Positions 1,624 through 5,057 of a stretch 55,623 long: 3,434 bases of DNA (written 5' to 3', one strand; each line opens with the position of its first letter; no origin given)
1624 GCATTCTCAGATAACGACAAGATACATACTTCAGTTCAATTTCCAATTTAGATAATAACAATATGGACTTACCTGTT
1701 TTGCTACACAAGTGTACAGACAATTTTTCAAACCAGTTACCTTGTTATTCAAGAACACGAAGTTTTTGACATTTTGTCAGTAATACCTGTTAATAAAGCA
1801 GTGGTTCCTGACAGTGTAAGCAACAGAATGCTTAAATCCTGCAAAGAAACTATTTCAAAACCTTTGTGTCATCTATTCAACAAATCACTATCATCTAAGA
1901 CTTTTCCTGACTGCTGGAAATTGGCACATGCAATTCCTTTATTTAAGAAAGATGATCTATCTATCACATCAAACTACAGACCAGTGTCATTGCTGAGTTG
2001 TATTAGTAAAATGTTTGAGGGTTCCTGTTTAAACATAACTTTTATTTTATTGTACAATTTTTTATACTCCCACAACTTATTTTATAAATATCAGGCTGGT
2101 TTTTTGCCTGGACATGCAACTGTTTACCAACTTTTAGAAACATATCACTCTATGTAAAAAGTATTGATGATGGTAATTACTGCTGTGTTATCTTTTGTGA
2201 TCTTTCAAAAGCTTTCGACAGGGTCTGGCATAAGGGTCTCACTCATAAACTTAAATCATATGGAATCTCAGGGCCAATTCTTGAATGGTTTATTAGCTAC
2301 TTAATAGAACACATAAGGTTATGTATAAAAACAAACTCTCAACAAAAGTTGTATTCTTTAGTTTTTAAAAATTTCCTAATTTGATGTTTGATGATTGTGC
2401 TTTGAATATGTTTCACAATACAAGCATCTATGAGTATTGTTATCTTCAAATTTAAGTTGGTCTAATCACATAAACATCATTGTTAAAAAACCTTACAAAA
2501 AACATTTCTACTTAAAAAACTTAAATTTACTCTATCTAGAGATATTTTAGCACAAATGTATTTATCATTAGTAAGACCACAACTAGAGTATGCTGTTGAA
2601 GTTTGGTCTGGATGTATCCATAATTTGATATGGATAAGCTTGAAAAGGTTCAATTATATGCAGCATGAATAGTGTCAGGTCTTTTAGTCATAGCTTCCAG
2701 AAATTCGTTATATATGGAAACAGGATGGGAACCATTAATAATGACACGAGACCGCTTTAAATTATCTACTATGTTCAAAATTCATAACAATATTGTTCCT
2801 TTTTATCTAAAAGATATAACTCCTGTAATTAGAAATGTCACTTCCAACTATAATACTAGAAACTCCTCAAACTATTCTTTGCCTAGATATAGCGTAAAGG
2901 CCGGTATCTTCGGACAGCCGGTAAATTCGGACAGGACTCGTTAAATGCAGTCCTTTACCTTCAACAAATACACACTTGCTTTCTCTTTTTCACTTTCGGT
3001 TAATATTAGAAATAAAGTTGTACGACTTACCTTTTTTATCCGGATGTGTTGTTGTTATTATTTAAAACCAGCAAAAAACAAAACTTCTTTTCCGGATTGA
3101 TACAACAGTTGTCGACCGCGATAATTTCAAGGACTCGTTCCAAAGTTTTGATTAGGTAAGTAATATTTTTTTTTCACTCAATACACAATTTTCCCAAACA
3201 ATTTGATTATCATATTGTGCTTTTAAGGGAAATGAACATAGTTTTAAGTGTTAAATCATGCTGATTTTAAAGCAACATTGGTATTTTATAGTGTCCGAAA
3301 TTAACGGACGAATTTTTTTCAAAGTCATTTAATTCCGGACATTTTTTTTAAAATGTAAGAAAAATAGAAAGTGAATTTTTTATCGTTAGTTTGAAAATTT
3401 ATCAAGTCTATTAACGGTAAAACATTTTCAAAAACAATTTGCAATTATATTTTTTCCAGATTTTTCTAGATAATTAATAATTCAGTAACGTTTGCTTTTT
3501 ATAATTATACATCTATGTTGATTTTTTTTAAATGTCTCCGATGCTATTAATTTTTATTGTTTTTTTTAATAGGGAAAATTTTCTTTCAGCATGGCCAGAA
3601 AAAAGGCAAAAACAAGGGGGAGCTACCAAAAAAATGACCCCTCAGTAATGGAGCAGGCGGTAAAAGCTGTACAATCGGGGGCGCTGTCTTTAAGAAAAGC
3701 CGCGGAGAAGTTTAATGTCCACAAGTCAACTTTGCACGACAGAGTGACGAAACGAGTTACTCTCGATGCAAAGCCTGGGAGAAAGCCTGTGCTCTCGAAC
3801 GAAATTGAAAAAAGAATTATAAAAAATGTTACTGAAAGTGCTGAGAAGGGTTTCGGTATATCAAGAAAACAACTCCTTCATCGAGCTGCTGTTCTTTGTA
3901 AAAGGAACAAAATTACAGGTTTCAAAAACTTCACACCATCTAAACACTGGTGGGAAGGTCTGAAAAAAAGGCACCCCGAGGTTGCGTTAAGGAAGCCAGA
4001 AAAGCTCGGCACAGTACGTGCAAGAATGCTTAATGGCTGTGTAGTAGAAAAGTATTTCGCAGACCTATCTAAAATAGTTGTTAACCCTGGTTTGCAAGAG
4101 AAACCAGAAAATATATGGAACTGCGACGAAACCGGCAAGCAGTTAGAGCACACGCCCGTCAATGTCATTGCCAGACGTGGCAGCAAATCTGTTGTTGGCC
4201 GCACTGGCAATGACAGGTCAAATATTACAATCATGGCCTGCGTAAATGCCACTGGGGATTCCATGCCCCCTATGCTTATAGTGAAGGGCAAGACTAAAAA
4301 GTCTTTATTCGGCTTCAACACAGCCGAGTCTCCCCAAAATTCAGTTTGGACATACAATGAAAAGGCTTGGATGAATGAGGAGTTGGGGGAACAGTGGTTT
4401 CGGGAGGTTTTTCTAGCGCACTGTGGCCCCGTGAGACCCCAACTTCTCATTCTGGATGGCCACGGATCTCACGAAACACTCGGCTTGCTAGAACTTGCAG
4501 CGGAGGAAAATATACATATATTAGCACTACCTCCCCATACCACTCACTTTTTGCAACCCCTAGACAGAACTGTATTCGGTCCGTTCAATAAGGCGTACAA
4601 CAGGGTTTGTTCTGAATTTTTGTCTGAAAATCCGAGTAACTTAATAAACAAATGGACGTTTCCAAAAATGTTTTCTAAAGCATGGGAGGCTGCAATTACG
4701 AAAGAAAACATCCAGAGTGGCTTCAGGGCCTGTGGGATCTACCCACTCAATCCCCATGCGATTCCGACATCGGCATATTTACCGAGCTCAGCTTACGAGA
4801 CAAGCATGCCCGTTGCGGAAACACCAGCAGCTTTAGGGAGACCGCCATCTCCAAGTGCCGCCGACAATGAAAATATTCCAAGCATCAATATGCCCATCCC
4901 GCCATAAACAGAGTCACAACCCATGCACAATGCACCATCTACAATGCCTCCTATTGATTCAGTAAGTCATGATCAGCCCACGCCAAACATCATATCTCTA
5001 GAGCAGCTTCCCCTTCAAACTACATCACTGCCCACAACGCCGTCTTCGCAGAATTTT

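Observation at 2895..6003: Structurally intact pogo element (TIRs 20/21, TA TSD, subterminal repeats) inserted in a LINE; transposase split only by one in-frame TAA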

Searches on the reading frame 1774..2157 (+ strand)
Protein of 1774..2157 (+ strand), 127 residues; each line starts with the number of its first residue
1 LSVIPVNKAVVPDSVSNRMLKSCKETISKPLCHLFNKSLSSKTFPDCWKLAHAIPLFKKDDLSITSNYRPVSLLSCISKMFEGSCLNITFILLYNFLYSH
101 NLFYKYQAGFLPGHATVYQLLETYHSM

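Call 47: search_protein_families(library=pfam, proteins=[window:1774-2157:+], max_evalue=1)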
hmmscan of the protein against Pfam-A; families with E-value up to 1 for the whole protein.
window:1774-2157:+ (127 aa): 1 family
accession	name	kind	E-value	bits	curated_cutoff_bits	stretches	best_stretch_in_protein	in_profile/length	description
PF00078.32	RVT_1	-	0.052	13.7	29.6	1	58-123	2-56/205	Reverse transcriptase (RNA-dependent DNA polymerase)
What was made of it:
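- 1675..2889 (+): Upstream part of the host element: a decayed non-LTR retrotransposon with reverse-transcriptase motifs (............, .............) spread over three frames, with stops and an internal deletion. Weak RVT_1 match (call 47).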

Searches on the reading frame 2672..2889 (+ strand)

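Call 47: search_protein_families(library=pfam, proteins=[window:2672-2889:+], max_evalue=1)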
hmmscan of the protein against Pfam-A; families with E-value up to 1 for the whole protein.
window:2672-2889:+ (72 aa): 1 family
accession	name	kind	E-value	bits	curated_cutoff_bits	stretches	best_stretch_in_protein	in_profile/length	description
PF19926.4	DUF6389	-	0.038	13.9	27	1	13-58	81-124/149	Family of unknown function (DUF6389)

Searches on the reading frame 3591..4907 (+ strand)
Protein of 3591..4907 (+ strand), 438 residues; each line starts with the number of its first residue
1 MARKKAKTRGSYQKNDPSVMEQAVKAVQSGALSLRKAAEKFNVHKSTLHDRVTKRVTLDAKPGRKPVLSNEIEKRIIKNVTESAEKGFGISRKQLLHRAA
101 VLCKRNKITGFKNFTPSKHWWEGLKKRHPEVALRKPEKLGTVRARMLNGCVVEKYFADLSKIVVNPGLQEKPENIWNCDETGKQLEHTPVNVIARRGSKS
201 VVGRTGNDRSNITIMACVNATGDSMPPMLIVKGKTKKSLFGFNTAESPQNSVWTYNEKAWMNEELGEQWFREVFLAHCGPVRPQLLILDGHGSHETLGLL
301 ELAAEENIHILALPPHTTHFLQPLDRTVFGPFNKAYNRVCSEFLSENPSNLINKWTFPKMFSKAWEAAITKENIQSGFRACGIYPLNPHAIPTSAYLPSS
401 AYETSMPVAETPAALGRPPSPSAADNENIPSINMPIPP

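Call 5: search_protein_families(library=pfam, proteins=[window:3591-4904:+], max_evalue=0.01)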
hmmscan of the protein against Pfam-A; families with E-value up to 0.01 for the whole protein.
window:3591-4904:+ (438 aa): 5 families
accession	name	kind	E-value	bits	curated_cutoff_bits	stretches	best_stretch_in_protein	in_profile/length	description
PF03184.25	DDE_1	-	6e-33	114.3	22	1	211-378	3-177/177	DDE superfamily endonuclease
PF05225.22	HTH_psq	-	2.5e-10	40.4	20.4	1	20-55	5-39/45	helix-turn-helix, Psq domain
PF13358.12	DDE_3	-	5.1e-07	30.1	28.6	0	252-317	50-116/146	DDE superfamily endonuclease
PF03221.22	HTH_Tnp_Tc5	-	2.1e-06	28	22.2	1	70-134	2-65/66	Tc5 transposase DNA-binding domain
PF12116.14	SpoIIID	-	0.0035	17.9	27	1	33-57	21-45/82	Stage III sporulation protein D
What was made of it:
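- On pogo superfamily (IS630-Tc1-mariner group): DDE_1 E=6e-33 (call 5).
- Checked: The 438-aa ORF 3591-4907 matches DDE_1 (6e-33), HTH_psq (2.5e-10) and HTH_Tnp_Tc5 (2e-6) (call 5).
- The truncated product keeps the DNA-binding domains and the DDD core (call 5).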

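Call 9: find_encoding_contigs(protein=window:3591-4907:+, flank=5000, max_places=10)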
Protein window:3591-4907:+ (438 aa): no gene with exactly this product is on record in the collection.
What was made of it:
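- Tried and rejected: Exact look-up of the 438-aa ORF: not on record (call 9).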
